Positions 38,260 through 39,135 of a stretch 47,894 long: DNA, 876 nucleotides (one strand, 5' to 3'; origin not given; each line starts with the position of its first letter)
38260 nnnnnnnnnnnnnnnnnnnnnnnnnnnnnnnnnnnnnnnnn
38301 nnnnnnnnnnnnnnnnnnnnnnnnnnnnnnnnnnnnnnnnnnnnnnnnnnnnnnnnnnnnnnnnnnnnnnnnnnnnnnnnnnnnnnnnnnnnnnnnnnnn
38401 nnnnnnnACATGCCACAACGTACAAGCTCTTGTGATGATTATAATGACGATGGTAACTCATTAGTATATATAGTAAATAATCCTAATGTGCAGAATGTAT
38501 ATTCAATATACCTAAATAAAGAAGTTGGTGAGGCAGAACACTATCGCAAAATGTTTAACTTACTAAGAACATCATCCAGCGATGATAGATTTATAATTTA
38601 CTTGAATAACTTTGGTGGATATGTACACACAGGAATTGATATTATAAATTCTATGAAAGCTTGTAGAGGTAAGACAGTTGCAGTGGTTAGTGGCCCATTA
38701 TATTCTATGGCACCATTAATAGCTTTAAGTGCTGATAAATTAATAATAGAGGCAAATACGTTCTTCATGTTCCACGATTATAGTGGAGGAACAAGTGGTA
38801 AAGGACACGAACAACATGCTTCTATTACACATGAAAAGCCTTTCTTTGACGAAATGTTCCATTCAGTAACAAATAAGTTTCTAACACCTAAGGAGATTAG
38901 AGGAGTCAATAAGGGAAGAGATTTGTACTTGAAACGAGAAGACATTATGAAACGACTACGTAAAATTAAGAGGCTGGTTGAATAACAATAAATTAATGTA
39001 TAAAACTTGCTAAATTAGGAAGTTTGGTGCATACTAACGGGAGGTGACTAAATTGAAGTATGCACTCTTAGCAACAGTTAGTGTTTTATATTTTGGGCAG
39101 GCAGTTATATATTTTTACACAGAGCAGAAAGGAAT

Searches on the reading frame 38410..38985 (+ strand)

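Call 9: search_protein_families(library=phrogs, proteins=[window:38410-38985:+])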
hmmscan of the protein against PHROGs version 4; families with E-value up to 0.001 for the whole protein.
window:38410-38985:+ (191 aa): 11 families
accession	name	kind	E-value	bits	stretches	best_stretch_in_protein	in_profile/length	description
phrog_1827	-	other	5.4e-45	154.2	1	21-187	15-181/202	ATP-dependent protease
phrog_5410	-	other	3.1e-24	86.8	1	25-187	23-184/323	ATP-dependent protease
phrog_94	-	head and packaging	5.3e-17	63.5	1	29-136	79-195/622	head maturation protease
phrog_1684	-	head and packaging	4.3e-16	60.2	1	50-182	65-196/284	head maturation protease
phrog_2976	-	head and packaging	3e-13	51.2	1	26-134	16-127/394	head maturation protease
phrog_26628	-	head and packaging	1.3e-09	38.9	1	31-182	39-191/290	head maturation protease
phrog_133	-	head and packaging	1.6e-09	38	1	63-134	53-124/668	head maturation protease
phrog_3348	-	unknown function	7.3e-09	36.4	1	60-131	69-140/386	-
phrog_53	-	head and packaging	2.4e-07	31.3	1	54-126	113-194/583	head maturation protease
phrog_23753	-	head and packaging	9.7e-06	26.4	1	56-134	39-117/298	head maturation protease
phrog_20705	-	head and packaging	0.00041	19.7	1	22-123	173-278/690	virion structural protein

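Call 10: search_protein_families(library=pfam, proteins=[window:38410-38985:+], max_evalue=0.01)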
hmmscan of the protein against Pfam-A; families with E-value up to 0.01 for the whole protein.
window:38410-38985:+ (191 aa): 3 families
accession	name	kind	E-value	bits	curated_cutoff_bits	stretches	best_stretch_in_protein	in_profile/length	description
PF00574.28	CLP_protease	-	1.5e-10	41.7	20.2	1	33-134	19-124/182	Clp protease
PF25145.1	NfeD1b_N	-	0.00037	20.6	40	1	55-117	28-90/189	NfeD1b, N-terminal domain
PF01972.22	SDH_protease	-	0.0021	17.5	31.3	1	47-117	80-150/286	ClpP-like SDH-type serine proteinase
